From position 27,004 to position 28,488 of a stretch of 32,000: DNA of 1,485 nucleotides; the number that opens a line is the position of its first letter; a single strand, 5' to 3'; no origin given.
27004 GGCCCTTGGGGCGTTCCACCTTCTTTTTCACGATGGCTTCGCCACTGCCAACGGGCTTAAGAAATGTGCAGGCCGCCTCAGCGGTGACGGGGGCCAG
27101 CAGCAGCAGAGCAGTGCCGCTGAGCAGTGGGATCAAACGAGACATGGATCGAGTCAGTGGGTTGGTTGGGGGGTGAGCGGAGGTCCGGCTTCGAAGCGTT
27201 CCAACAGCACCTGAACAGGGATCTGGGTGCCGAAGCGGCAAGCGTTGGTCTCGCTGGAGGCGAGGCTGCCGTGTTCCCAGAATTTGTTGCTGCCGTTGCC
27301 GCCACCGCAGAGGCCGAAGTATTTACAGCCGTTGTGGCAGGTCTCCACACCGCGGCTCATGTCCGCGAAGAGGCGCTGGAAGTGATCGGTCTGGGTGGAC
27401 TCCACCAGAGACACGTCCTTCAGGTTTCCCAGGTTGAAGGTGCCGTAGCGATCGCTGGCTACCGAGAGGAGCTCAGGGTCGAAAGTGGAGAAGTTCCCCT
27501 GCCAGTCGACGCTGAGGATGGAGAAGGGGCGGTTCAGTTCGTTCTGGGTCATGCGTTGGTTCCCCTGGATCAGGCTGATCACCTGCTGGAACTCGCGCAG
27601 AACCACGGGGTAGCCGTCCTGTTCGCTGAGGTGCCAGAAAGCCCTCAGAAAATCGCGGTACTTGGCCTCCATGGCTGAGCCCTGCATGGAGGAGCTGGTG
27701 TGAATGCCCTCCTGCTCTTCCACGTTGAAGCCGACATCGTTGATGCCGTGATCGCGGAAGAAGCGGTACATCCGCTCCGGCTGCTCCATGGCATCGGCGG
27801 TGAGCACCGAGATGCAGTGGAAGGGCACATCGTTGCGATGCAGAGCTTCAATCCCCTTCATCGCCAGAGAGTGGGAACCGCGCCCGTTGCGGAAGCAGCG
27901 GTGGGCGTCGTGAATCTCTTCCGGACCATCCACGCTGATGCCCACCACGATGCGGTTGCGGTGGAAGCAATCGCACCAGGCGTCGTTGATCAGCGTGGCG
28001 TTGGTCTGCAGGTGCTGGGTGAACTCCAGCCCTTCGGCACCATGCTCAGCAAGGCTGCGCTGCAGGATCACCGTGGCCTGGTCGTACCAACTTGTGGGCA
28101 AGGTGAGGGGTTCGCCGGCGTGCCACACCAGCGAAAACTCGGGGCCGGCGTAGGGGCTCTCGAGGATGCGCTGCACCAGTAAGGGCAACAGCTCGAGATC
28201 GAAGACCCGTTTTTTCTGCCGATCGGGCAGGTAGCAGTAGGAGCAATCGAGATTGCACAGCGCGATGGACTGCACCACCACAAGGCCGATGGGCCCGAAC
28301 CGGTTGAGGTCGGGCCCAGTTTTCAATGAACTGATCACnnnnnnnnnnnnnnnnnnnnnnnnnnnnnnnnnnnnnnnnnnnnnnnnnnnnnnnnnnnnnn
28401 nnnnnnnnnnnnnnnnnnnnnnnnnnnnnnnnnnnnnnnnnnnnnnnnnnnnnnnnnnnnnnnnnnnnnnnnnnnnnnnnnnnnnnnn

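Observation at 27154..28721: Gly-rich repeat precursor with eight aromatic-X-Asn triplets, translationally coupled to a radical SAM/SPASM enzyme (GRRM-type system)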

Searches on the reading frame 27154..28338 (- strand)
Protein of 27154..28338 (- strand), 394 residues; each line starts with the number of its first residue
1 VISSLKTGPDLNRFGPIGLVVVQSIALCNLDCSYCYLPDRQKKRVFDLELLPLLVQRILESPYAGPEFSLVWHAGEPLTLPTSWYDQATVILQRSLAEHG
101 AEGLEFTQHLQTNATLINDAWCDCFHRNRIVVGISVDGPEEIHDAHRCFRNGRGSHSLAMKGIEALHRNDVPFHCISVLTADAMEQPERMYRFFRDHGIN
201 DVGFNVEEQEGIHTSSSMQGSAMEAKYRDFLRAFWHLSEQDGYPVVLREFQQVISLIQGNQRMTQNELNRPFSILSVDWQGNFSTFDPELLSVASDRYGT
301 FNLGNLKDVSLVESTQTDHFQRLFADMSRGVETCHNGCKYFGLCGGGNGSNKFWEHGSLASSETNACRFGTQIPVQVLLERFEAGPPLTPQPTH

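Call 6: search_protein_families(library=ncbifam, proteins=[window:27154-28338:-], max_evalue=0.01)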
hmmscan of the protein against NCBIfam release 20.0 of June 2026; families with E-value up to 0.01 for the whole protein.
window:27154-28338:- (394 aa): 51 families (the best 25 are shown)
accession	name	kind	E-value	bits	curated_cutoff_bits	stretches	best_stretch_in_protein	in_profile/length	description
TIGR04261.1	rSAM_GlyRichRpt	subfamily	6.2e-174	578.2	310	1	22-383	1-362/363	cyclophane-forming radical SAM/SPASM peptide maturase GrrM/OscB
NF041718.1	rSAM_phane_AMC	equivalog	3.4e-83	279.6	425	1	19-380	7-359/362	cyclophane-forming radical SAM peptide maturase AmcB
TIGR03942.1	sulfatase_rSAM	equivalog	1.2e-46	159.5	349.45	1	26-367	9-343/363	anaerobic sulfatase maturase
NF041707.1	rSAM_YhhB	equivalog_domain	5e-43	147.4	445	1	20-359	4-344/369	cyclophane-forming radical SAM/SPASM peptide maturase YhhB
NF041298.1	rSAM_mat_DynA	equivalog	1.7e-41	142.4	450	1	21-359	4-332/356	dynobactin maturation radical SAM/SPASM protein DynA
NF010308.0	PRK13745.1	equivalog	7.3e-35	120.7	484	1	18-205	14-201/412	anaerobic sulfatase-maturation protein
TIGR04269.1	SAM_SPASM_FxsB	subfamily_domain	4e-31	108.4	370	1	21-355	5-340/363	FxsB family cyclophane-forming radical SAM/SPASM peptide maturase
NF010321.0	PRK13758.1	equivalog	2.6e-30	105.8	441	1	17-352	4-334/370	anaerobic sulfatase-maturase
NF041300.1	rSAM_mat_DarW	exception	2.8e-28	98.9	650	1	19-353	42-371/415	radical SAM/SPASM peptide maturase DarW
NF038005.1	rSAM_mat_DarE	equivalog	4.3e-26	91.6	650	1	19-357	75-409/432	darobactin maturation radical SAM/SPASM protein DarE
NF047865.1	rSAM_PapB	equivalog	4.4e-22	78.7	340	1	26-245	11-223/330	PapB family radical SAM/SPASM ranthipeptide maturase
TIGR04083.1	rSAM_pep_methan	hypoth_equivalog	3.7e-19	68.9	300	1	27-200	9-170/376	TIGR04083 family peptide-modifying radical SAM enzyme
TIGR03906.1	quino_hemo_SAM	equivalog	1e-18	67.3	453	1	16-360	92-426/467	quinohemoprotein amine dehydrogenase maturation protein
TIGR04496.1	rSAM_XyeB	equivalog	9e-18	64.1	450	1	27-355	13-344/385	cyclophane-forming radical SAM/SPASM peptide maturase XyeB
TIGR04280.1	geopep_mat_rSAM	hypoth_equivalog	6.6e-17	61.6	400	1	20-167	87-231/428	geopeptide radical SAM maturase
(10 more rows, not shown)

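Call 7: search_protein_families(library=pfam, proteins=[window:27154-28338:-], max_evalue=0.01)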
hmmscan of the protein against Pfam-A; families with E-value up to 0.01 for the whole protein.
window:27154-28338:- (394 aa): 1 family
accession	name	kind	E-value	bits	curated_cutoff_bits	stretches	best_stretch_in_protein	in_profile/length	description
PF04055.27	Radical_SAM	-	2.5e-11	44.5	29.5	1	27-193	6-165/166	Radical SAM superfamily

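Call 18: find_homologous_proteins(query=window:27154-28338:-, max_evalue=1e-20)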
Query window:27154-28338:- (394 aa): 3346 proteins with E <= 1e-20 among 6013 candidates; the best 120 are listed.
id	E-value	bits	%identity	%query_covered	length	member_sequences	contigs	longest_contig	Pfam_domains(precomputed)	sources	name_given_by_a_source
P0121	1.0e-259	879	95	100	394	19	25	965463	PF04055.28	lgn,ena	-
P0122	1.3e-255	866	92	100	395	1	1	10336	PF04055.28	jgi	-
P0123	4.8e-251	851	91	100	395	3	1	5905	PF04055.28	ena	-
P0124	4.8e-251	851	91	100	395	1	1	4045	PF04055.28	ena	-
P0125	2.7e-249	845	90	100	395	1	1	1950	PF04055.28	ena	-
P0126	1.5e-248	843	90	100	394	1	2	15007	PF04055.28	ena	-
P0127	3.5e-245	831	89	100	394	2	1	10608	PF04055.28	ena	-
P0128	1.7e-244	829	89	100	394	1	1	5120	PF04055.28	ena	-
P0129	1.8e-239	813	87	98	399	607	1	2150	PF04055.28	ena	-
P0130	2.9e-238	809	86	100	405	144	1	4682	PF04055.28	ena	-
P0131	3.7e-238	808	86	100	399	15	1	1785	PF04055.28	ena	-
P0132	1.8e-237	806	86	99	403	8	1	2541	PF04055.28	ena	-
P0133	5.9e-237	804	88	97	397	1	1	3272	PF04055.28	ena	-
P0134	1.9e-236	803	86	100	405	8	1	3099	PF04055.28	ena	-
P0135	5.6e-236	801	88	97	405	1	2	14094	PF04055.28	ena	-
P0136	5.6e-236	801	87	97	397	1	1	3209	PF04055.28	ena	-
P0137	6.3e-236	801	88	97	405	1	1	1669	PF04055.28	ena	-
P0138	6.6e-236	801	88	97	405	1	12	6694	PF04055.28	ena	-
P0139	9.4e-236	800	88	97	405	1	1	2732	PF04055.28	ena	-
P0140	1.1e-235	800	88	97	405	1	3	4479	PF04055.28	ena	-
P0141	1.1e-235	800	88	97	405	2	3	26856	PF04055.28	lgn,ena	-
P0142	1.1e-235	800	88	97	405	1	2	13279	PF04055.28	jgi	jgi:uncharacterized protein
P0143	1.4e-235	800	88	97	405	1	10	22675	PF04055.28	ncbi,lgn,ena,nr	ncbi:MAG: Anaerobic sulfatase-maturating enzyme [Synechococcus sp. CC9902]|nr:MAG: Anaerobic sulfata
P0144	1.4e-235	800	88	97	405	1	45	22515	PF04055.28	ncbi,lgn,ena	-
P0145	1.4e-235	800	88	97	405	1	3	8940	PF04055.28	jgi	-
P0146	1.4e-235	800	88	97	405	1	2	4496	PF04055.28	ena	-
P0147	1.4e-235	800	88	97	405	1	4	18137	PF04055.28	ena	-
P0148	1.6e-235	800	88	97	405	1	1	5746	PF04055.28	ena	-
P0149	1.6e-235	800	88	97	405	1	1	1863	PF04055.28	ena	-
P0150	1.7e-235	800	88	97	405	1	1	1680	PF04055.28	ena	-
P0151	1.7e-235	800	88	97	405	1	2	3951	PF04055.28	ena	-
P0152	1.7e-235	800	88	97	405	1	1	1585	PF04055.28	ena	-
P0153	1.7e-235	799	88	97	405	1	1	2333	PF04055.28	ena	-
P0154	2.7e-235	799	88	97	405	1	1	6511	PF04055.28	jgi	-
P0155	2.9e-235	799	87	97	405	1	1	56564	PF04055.28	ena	-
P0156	3.7e-235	798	87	97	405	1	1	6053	PF04055.28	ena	-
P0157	4.0e-235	798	87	97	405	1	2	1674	PF04055.28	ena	-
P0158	7.0e-235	797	87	97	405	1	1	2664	PF04055.28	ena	-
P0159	8.8e-235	797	87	97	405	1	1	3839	PF04055.28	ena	-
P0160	1.0e-234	797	87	97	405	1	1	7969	PF04055.28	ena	-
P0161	1.3e-234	797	87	97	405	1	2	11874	PF04055.28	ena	-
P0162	1.3e-234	797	87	97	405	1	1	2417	PF04055.28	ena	-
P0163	2.5e-234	796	87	97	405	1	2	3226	PF04055.28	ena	-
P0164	2.6e-234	796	87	97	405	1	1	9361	PF04055.28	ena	-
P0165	6.5e-234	794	87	97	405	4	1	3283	PF04055.28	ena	-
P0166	8.3e-234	794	87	97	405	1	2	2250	PF04055.28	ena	-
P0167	8.3e-234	794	87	97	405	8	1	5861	PF04055.28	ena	-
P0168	1.3e-233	793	86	98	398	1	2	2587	PF04055.28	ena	-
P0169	1.3e-233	793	85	98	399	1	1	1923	PF04055.28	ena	-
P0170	1.6e-233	793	85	98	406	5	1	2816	PF04055.28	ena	-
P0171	3.5e-233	792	85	98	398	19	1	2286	PF04055.28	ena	-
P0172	3.5e-233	792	85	98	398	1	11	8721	PF04055.28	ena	-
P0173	4.1e-232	788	86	98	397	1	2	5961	PF04055.28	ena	-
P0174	4.3e-232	788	87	96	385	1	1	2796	PF04055.28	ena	-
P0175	6.1e-232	788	85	98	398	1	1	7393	PF04055.28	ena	-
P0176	1.2e-231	787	87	96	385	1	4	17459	PF04055.28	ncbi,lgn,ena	-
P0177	1.2e-231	787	87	96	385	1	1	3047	PF04055.28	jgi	-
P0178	1.3e-231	787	87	96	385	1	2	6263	PF04055.28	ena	-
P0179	1.5e-231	787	86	96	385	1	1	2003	PF04055.28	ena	-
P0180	2.1e-231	786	87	96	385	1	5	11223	PF04055.28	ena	-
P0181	2.6e-231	786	86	96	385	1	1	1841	PF04055.28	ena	-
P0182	2.7e-231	786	87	96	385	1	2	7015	PF04055.28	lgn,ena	-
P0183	2.7e-231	786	86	96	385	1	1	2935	PF04055.28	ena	-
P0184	2.7e-231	786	86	96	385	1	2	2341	PF04055.28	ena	-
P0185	3.2e-231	785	86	96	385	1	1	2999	PF04055.28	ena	-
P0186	3.3e-231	785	86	96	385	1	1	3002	PF04055.28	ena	-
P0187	3.3e-231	785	86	96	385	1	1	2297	PF04055.28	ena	-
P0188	3.5e-231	785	86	96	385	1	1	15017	PF04055.28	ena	-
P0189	3.7e-231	785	86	96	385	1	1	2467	PF04055.28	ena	-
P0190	4.2e-231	785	86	96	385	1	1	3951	PF04055.28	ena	-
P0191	6.4e-231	784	86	96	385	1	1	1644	PF04055.28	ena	-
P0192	7.3e-231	784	86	96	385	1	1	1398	PF04055.28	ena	-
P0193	8.7e-231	784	86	96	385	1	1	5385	PF04055.28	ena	-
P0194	9.8e-231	784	86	96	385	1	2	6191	PF04055.28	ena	-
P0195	1.0e-230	784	86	96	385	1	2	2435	PF04055.28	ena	-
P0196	1.2e-230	784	86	96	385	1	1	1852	PF04055.28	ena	-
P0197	1.3e-230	783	86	96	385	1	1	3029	PF04055.28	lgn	-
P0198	1.5e-230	783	86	96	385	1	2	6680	PF04055.28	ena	-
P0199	1.6e-230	783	86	96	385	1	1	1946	PF04055.28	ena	-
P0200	1.6e-230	783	86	96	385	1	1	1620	PF04055.28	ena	-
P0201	1.8e-230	783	86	96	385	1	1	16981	PF04055.28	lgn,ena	-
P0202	1.8e-230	783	86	96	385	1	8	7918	PF04055.28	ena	-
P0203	1.9e-230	783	86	96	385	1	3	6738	PF04055.28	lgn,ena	-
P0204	2.1e-230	783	86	96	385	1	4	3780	PF04055.28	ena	-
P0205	2.4e-230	783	86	96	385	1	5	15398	PF04055.28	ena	-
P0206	3.2e-230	782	86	96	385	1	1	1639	PF04055.28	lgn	-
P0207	3.6e-230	782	86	96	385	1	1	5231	PF04055.28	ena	-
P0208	3.7e-230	782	86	96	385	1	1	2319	PF04055.28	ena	-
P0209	3.7e-230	782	86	96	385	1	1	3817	PF04055.28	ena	-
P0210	4.2e-230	782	86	96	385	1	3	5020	PF04055.28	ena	-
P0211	6.6e-230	781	86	96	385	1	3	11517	PF04055.28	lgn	-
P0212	8.0e-230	781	86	96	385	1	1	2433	PF04055.28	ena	-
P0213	8.6e-230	781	86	96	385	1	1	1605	PF04055.28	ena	-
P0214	8.7e-230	781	85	96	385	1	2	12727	PF04055.28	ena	-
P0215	1.0e-229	781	85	96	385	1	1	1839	PF04055.28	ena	-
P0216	1.1e-229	780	84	98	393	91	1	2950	PF04055.28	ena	-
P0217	1.2e-229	780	85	96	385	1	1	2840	PF04055.28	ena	-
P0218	1.7e-229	780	85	97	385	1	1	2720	PF04055.28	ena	-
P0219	1.7e-229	780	85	96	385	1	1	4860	PF04055.28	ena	-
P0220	2.5e-229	779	85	96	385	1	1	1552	PF04055.28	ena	-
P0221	4.1e-229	779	83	99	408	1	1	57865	PF04055.28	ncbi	-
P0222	5.2e-229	778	86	96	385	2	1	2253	PF04055.28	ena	-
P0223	9.1e-229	777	85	98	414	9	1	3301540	PF04055.28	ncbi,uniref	ncbi:cyclophane-forming radical SAM/SPASM peptide maturase GrrM/OscB [Synechococcus sp. MIT S1220]|u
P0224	1.4e-228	777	85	98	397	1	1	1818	PF04055.28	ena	-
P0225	2.5e-227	773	84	96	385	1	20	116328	PF04055.28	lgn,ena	-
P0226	1.6e-226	770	82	100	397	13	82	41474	PF04055.28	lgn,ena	-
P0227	3.2e-226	769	84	98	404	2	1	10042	PF04055.28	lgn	-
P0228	5.7e-226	768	81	100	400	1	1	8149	PF04055.28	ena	-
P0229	7.6e-226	768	85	97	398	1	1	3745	PF04055.28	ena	-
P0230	1.2e-225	767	85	97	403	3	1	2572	PF04055.28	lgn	-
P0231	1.7e-225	767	85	97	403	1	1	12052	PF04055.28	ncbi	ncbi:MAG: cyclophane-forming radical SAM/SPASM peptide maturase GrrM/OscB [Synechococcus sp.]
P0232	3.1e-223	759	84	97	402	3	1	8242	PF04055.28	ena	-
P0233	4.6e-221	752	81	98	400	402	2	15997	PF04055.28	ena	-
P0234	1.6e-220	750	82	97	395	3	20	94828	PF04055.28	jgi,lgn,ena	-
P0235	7.0e-219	745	80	97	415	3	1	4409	PF04055.28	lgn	-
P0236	6.8e-217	738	98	82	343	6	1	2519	PF04055.28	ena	-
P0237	4.1e-216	736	81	97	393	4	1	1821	PF04055.28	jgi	jgi:uncharacterized protein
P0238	2.3e-215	733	82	99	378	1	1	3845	PF04055.28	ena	-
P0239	8.4e-214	728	80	98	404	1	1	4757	PF04055.28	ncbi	-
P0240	2.3e-213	727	80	97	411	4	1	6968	PF04055.28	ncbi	ncbi:MAG: cyclophane-forming radical SAM/SPASM peptide maturase GrrM/OscB [Prochlorococcaceae cyanob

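Call 19: find_related_loci(query=window:27154-28338:-, collection=genome_contigs, flank=5000)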
Query window:27154-28338:- (394 aa) in genome_contigs; peptide patterns used: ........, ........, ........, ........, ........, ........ (x = any residue, [..] = any of these).
600 stretches matched a pattern (row limit reached: there are more); 447 encode a relative of the query (tblastn E <= 1e-3); the best 80 are kept; 80 distinct loci.
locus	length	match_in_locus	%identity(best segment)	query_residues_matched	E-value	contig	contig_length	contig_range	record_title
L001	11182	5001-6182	87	1-394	0e+0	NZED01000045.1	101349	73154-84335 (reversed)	MAG: Synechococcus sp. ARS1019 67603, whole genome shotgun sequence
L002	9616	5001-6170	87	1-390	0e+0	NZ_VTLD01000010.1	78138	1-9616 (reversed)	Synechococcus sp. PH41509 Syn_PH4-1509.10, whole genome shotgun sequence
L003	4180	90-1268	85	2-394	0e+0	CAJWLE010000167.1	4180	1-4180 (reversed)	MAG TPA_asm: uncultured Synechococcus sp. isolate ERR599174_bin.3_MetaBAT_v2.12.1_MAG genome assembly, contig: NODE_7056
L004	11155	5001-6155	86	1-385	0e+0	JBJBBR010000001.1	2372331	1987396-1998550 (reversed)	MAG: Synechococcus sp. isolate CUG2137 NODE_1_length_2372331_cov_517.385002, whole genome shotgun sequence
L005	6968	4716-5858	80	9-389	0e+0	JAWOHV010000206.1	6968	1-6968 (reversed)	MAG: Prochlorococcaceae cyanobacterium isolate CWP5-1.bin.177 k191_300184, whole genome shotgun sequence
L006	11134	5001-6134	73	10-387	0e+0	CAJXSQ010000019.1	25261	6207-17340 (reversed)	MAG TPA_asm: uncultured Synechococcus sp. isolate SRR4030076_bin.54_MetaBAT_v2.12.1_MAG genome assembly, contig: NODE_46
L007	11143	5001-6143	70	7-387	0e+0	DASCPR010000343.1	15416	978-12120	MAG TPA_asm: Prochlorococcaceae cyanobacterium Fu_MAG_50 c_000001529813, whole genome shotgun sequence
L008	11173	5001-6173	69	3-387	0e+0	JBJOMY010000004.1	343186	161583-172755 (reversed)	MAG: Cyanobacteriota bacterium isolate umpqua_2019_sw_WHONDRS-S19S_0079_A_bin.19 scaffold_0000006, whole genome shotgun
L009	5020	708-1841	71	10-387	0e+0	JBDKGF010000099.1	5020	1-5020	MAG: Cyanobacteriota bacterium isolate farmington_2019_sw_WHONDRS-S19S_0053_B_bin.55 scaffold_314250, whole genome shotg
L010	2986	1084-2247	68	2-389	0e+0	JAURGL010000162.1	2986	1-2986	MAG: Vulcanococcus sp. SFB_649D_100_25 NODE_162_length_2986_cov_1.149090, whole genome shotgun sequence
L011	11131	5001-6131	62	14-390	4e-172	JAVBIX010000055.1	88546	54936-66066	MAG: Synechococcus sp. SP2 MAG Synechococcus_sp_SP2_contig_55, whole genome shotgun sequence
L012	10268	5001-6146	64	14-392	3e-170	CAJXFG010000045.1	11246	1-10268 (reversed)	MAG TPA_asm: uncultured Synechococcus sp. isolate ERR598949_bin.25_MetaBAT_v2.12.1_MAG genome assembly, contig: NODE_713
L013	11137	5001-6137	60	14-392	3e-170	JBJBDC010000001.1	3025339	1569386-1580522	MAG: Synechococcus sp. isolate CUG2171 NODE_1_length_3025339_cov_327.349520, whole genome shotgun sequence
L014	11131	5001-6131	62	14-390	9e-170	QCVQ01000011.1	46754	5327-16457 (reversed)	Synechococcus sp. AG-686-F08 Ga0171733_111, whole genome shotgun sequence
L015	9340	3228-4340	64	14-384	2e-166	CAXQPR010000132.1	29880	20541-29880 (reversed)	MAG: Salipiger bermudensis isolate 3um_C4B0804_5.29 genome assembly, contig: k127_469678, whole genome shotgun sequence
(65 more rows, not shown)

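Call 23: search_solved_structures(query=window:27154-28338:-, max_evalue=0.001, show_alignments=1)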
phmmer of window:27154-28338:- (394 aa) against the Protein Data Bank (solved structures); distinct sequences matched with E-value up to 0.001: 3.
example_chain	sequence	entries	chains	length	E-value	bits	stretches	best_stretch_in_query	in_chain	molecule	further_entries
4k37_A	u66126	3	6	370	4.7e-25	91.6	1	16-347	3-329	Anaerobic sulfatase-maturating enzyme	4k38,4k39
4k36_A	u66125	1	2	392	5.9e-25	91.3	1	16-347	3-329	Anaerobic sulfatase-maturating enzyme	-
9gm3_A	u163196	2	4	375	1.2e-17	67.2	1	21-360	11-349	ChlB radical SAM domain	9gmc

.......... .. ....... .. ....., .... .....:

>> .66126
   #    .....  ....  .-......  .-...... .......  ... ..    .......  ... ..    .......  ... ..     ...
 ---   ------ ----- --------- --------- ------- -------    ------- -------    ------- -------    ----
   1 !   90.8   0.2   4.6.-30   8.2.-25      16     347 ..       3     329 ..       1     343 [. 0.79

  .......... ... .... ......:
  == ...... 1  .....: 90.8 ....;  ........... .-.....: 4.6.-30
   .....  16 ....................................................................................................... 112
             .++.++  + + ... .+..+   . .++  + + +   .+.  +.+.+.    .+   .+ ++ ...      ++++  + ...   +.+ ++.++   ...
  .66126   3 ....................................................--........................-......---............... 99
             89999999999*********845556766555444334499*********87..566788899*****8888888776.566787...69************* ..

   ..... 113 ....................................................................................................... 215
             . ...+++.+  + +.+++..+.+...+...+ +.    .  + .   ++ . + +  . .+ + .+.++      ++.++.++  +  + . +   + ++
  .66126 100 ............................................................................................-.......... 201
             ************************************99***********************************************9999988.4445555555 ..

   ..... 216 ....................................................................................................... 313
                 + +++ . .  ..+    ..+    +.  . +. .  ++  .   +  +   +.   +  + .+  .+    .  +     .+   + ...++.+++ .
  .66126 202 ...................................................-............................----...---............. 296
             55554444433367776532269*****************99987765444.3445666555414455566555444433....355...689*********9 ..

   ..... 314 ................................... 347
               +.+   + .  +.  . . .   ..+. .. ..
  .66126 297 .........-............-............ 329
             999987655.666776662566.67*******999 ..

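Call 57: find_encoding_contigs(protein=P0121, flank=4000, max_places=2)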
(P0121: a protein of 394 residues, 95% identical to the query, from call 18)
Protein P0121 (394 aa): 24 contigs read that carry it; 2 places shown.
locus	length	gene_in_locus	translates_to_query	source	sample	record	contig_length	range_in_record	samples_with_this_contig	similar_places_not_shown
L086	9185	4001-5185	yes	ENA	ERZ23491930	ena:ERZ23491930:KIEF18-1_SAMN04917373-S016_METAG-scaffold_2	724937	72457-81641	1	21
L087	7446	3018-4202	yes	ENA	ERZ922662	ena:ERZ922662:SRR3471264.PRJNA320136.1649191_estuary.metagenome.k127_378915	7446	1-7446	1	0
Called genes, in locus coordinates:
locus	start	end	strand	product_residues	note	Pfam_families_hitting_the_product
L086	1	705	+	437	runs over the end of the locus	PF00815:Histidinol_dh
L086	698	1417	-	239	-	PF00455:DeoRC (weak), PF06026:Rib_5-P_isom_A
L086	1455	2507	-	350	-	PF00089:Trypsin, PF10459:Peptidase_S46 (faint), PF13365:Trypsin_2, PF00595:PDZ (faint), PF13180:PDZ_2, PF17820:PDZ_6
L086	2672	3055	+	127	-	PF00497:SBP_bac_3 (weak)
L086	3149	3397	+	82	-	-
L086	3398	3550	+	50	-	-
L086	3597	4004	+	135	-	-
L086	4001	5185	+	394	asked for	PF04055:Radical_SAM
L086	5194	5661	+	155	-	-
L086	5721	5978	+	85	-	-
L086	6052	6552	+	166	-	PF02576:RimP_N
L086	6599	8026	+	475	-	PF08529:NusA_N, PF13184:KH_NusA_1st, PF26594:KH_NusA_2nd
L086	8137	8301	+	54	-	PF04296:YlxR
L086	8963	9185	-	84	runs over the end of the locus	-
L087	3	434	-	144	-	?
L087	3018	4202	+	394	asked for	PF04055:Radical_SAM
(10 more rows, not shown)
